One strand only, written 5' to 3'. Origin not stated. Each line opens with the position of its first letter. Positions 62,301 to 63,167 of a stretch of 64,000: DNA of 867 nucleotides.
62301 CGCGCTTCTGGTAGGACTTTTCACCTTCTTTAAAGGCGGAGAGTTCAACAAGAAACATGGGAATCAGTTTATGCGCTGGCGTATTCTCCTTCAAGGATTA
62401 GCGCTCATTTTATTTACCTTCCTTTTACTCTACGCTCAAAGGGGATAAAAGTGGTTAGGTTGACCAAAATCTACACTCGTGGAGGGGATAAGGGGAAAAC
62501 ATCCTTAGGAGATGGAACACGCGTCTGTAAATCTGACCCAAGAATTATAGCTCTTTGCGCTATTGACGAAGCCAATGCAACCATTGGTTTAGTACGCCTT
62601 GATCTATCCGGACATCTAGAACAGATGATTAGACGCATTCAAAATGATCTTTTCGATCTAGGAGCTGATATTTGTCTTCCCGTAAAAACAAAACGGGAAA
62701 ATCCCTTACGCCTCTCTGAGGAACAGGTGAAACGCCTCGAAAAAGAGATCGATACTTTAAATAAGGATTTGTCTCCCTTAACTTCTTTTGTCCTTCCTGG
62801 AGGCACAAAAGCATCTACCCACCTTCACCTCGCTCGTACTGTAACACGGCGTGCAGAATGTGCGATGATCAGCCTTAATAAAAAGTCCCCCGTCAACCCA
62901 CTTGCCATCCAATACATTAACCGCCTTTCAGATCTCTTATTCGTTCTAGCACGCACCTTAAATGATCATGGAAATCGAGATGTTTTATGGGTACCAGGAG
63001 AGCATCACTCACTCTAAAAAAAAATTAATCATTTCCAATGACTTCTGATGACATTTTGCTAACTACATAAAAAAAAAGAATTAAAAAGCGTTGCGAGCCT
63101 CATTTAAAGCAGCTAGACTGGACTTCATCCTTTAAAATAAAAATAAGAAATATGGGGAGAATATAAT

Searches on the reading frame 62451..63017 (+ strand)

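Call 13: search_protein_families(library=pfam, proteins=[window:62451-63017:+], max_evalue=0.001)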
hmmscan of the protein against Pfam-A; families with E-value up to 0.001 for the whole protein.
window:62451-63017:+ (188 aa): 1 family
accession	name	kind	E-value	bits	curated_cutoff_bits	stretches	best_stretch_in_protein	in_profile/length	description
PF01923.23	Cob_adeno_trans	-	5.4e-60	202.8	24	1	7-169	1-170/171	Cobalamin adenosyltransferase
